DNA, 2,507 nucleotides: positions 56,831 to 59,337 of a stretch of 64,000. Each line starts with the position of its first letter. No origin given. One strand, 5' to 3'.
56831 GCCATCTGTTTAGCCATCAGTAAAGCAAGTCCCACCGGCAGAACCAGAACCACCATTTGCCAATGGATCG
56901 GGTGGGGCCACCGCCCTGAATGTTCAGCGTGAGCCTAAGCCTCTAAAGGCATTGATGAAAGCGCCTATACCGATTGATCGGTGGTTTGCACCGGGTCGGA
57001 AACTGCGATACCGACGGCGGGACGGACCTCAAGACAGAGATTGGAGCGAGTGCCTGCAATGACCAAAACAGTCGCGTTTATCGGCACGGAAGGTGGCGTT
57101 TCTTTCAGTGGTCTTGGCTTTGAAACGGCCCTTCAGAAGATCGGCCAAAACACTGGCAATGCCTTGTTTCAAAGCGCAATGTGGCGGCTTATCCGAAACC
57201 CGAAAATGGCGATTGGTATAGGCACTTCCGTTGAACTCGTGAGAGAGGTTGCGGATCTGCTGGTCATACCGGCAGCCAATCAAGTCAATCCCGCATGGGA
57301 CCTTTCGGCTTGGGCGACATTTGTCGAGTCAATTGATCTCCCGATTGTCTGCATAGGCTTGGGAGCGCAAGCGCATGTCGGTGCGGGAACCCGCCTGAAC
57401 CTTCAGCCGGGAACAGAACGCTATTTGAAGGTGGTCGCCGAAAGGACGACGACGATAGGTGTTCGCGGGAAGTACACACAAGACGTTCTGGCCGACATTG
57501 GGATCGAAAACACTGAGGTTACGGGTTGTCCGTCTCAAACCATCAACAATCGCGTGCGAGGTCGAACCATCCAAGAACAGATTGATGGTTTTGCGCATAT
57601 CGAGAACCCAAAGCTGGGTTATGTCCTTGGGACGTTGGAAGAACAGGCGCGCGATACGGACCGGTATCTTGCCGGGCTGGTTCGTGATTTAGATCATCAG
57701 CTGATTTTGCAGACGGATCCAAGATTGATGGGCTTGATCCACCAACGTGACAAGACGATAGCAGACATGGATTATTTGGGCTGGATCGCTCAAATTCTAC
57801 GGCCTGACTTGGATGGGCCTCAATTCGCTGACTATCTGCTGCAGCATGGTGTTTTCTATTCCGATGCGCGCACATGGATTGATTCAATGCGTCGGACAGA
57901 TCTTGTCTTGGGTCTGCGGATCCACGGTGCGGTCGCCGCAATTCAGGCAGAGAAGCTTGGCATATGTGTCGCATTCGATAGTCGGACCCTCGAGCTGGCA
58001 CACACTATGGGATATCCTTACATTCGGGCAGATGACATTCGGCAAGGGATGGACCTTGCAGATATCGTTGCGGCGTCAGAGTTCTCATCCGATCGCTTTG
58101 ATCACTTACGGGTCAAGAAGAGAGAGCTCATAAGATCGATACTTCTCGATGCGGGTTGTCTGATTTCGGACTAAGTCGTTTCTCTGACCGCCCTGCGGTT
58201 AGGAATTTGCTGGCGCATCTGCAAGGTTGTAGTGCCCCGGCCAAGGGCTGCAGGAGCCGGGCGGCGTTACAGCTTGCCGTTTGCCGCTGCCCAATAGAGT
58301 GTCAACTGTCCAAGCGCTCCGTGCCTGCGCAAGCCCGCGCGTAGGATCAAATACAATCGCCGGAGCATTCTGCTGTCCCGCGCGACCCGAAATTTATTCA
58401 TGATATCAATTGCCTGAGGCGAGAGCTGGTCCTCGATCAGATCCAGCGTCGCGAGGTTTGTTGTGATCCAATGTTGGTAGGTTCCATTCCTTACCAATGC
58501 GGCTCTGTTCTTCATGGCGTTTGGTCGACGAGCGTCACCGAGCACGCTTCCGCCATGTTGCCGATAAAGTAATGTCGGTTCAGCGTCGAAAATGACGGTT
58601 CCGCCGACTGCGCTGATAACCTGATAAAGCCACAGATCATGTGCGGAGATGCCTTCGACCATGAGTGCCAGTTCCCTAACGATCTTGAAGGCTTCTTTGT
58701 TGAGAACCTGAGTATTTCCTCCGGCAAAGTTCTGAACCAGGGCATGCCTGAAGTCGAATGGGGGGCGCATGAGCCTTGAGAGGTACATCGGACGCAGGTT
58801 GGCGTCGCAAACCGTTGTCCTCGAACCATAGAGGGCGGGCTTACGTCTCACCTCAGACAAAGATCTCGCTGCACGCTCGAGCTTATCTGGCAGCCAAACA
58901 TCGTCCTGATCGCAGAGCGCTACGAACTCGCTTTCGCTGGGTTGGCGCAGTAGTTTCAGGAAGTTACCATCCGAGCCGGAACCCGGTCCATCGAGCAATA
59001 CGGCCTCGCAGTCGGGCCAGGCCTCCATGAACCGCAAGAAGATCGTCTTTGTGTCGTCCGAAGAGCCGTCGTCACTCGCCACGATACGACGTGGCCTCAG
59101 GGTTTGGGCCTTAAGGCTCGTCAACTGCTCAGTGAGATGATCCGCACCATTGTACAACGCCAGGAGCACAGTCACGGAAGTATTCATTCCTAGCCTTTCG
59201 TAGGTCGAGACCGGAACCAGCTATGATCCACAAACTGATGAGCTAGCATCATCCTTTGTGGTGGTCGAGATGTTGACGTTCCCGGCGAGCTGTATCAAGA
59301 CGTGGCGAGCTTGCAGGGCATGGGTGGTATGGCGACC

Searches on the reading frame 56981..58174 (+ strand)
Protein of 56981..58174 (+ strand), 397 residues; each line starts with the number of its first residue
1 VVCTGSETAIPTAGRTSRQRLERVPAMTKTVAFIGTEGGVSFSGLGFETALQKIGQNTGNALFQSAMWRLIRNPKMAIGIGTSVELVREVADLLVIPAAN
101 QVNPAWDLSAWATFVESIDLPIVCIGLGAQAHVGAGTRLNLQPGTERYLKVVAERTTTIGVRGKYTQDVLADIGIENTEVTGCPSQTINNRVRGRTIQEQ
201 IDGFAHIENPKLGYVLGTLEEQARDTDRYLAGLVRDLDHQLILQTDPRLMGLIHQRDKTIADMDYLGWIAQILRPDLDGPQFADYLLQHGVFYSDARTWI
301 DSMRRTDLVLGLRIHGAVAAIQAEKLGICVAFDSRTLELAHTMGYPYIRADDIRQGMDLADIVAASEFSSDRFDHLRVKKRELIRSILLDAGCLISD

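Call 10: search_protein_families(library=pfam, proteins=[window:56981-58174:+], max_evalue=0.01)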
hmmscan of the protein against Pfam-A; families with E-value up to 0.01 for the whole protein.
window:56981-58174:+ (397 aa): 1 family
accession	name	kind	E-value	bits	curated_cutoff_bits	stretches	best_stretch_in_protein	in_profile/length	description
PF04230.19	PS_pyruv_trans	-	3.6e-14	53.8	25.3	1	75-333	59-279/280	Polysaccharide pyruvyl transferase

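Call 11: search_protein_families(library=ncbifam, proteins=[window:56981-58174:+], max_evalue=0.01)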
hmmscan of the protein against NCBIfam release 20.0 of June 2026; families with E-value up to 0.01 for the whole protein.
window:56981-58174:+ (397 aa): 1 family
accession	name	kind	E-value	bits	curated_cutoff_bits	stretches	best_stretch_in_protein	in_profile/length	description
TIGR03609.1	S_layer_CsaB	equivalog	0.0012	18.2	213.1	1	292-351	238-297/301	polysaccharide pyruvyl transferase CsaB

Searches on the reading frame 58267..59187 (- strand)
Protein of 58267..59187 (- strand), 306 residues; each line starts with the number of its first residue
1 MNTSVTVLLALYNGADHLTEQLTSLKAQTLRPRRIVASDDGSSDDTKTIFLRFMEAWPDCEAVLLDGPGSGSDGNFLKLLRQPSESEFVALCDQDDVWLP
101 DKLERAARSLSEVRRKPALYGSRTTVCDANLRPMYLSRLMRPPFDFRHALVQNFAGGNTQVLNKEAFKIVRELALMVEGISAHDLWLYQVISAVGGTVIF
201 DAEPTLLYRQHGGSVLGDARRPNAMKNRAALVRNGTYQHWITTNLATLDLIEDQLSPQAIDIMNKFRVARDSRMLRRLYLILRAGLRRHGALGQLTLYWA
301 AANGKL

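Call 10: search_protein_families(library=pfam, proteins=[window:58267-59187:-], max_evalue=0.01)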
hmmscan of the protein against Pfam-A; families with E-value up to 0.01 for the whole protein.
window:58267-59187:- (306 aa): 2 families
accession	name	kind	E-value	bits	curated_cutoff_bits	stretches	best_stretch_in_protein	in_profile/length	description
PF00535.33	Glycos_transf_2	-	3.9e-13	50.1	23.3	1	7-114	2-107/168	Glycosyl transferase family 2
PF13641.12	Glyco_tranf_2_3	-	0.00086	19.8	27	1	5-110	3-111/230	Glycosyltransferase like family 2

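Call 11: search_protein_families(library=ncbifam, proteins=[window:58267-59187:-], max_evalue=0.01)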
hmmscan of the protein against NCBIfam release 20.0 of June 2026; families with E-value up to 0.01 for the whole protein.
window:58267-59187:- (306 aa): 8 families
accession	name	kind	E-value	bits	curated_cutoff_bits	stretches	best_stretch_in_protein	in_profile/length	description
NF047683.1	TeichurnBiosyTuaG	equivalog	8.6e-10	38.7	400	1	4-108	7-109/252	teichuronic acid biosynthesis protein TuaG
NF007482.0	PRK10073.1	equivalog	3e-08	33.1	423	1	3-102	6-102/334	glycosyltransferase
NF053739.1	GlytfEpsEBac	equivalog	1.4e-07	30.8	450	1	5-130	3-126/265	glycosyltransferase EpsE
NF050050.1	ProtGlycPglI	equivalog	1.3e-06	28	500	1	5-105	4-103/306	GalNAc(5)-diNAcBac-PP-undecaprenol beta-1,3-glucosyltransferase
TIGR03937.1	PgaC_IcaA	equivalog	3.1e-05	23.1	422.3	1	4-66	46-108/407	poly-beta-1,6-N-acetyl-D-glucosamine synthase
TIGR04440.1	glyco_TIGR04440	domain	0.00032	20.5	70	1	5-135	2-131/215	TIGR00180 family glycosyltransferase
NF041875.1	EPS_EpsD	equivalog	0.00048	19.6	370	1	5-50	1-48/325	exopolysaccharide biosynthesis glycosyltransferase EpsD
NF038302.1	EPS_HpsE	equivalog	0.0054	15.7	300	1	4-59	2-60/307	hormogonium polysaccharide biosynthesis glycosyltransferase HpsE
